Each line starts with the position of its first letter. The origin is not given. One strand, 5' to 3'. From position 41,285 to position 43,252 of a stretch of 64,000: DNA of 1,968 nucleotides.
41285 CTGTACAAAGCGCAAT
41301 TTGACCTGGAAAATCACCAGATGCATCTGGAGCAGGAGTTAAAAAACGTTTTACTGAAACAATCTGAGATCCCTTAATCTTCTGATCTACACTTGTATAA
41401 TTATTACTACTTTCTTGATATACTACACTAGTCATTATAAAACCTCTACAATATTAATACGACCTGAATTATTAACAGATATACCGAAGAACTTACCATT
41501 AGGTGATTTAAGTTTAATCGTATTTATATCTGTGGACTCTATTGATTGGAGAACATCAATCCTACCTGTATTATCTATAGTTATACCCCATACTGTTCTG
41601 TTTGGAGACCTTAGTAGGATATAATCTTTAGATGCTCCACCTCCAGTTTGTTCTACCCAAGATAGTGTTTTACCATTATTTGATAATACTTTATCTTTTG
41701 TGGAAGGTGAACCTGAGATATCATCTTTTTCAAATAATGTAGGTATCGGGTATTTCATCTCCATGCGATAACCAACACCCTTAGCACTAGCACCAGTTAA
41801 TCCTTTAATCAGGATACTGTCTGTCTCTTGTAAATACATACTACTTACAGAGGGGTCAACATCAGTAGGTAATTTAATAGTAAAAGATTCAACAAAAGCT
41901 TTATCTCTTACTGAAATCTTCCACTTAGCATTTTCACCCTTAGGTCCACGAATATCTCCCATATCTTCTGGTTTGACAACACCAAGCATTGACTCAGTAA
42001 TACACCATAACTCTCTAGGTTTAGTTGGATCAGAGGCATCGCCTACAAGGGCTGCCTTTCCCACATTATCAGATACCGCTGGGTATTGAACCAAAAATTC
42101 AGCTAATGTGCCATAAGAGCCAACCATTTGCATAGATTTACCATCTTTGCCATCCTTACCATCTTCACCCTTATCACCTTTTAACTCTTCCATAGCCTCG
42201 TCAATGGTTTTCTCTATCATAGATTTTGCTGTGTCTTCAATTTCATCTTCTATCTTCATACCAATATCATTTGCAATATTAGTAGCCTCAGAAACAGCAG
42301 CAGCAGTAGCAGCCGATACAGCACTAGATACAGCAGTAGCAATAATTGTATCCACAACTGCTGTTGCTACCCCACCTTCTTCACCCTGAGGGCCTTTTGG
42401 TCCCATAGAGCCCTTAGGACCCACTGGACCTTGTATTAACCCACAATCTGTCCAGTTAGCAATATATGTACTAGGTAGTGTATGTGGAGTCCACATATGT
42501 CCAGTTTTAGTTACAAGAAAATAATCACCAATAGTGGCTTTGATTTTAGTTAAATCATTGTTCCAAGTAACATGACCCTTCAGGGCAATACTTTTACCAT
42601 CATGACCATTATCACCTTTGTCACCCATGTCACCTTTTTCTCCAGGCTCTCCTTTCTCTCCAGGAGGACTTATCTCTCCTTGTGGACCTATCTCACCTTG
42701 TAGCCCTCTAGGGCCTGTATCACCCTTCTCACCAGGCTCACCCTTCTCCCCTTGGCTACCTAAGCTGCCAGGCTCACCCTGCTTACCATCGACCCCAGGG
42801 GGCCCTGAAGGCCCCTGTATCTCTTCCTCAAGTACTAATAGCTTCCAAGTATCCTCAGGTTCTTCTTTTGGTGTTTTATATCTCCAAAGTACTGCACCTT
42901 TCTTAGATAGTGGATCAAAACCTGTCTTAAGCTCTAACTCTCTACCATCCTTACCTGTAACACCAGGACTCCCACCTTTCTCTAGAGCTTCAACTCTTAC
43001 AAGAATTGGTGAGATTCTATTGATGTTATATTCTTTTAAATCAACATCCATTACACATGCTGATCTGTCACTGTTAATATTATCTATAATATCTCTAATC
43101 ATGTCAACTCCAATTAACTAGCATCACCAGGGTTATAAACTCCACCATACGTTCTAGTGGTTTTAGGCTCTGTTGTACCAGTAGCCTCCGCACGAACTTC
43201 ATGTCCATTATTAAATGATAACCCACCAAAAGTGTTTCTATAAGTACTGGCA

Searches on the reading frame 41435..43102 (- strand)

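Call 70: search_protein_families(library=pfam, proteins=[window:41435-43102:-], max_evalue=0.001)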
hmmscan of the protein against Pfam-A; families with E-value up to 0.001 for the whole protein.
window:41435-43102:- (555 aa): 1 family
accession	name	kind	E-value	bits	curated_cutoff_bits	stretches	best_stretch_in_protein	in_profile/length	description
PF01391.23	Collagen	-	1.5e-14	53.9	27.2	2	96-149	6-59/60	Collagen triple helix repeat (20 copies)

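Call 71: search_protein_families(library=phrogs, proteins=[window:41435-43102:-], max_evalue=0.00001)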
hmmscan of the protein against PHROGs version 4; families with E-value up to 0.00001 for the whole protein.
window:41435-43102:- (555 aa): 24 families
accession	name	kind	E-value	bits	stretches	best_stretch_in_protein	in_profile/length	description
phrog_3904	-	tail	1.1e-31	111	1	125-394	587-776/1086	tail fiber protein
phrog_819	-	tail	2.2e-22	80.1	1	44-243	484-648/1024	tail protein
phrog_6320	-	tail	3.4e-17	63.5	1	96-169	109-182/745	tail fiber protein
phrog_366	-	tail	1.3e-14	55.5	1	92-210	301-412/474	tail fiber protein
phrog_5073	-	tail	2.9e-14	54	1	95-245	262-365/519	tail fiber protein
phrog_10972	-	tail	2.8e-13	51.1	1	94-172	154-232/343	tail fiber protein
phrog_26654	-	unknown function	1.8e-11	45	1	93-283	78-244/360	-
phrog_32123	-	unknown function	4e-11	42.9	1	92-181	237-318/532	-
phrog_17587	-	tail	5.5e-11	42.6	1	99-170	350-421/641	tail fiber protein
phrog_8745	-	tail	1.3e-10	40.3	1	86-244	1368-1525/1803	tail fiber protein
phrog_33406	-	tail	3e-10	40.1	1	97-185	194-282/651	tail fiber protein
phrog_1806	-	tail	1.5e-09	38.6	1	96-172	153-233/276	collagen like minor tail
phrog_1658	-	unknown function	9.3e-09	36.4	1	93-207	36-143/239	-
phrog_35286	-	unknown function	1.2e-08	34.8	0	156-245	157-237/750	-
phrog_26246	-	tail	2.3e-08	34.6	1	96-189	133-219/329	tail protein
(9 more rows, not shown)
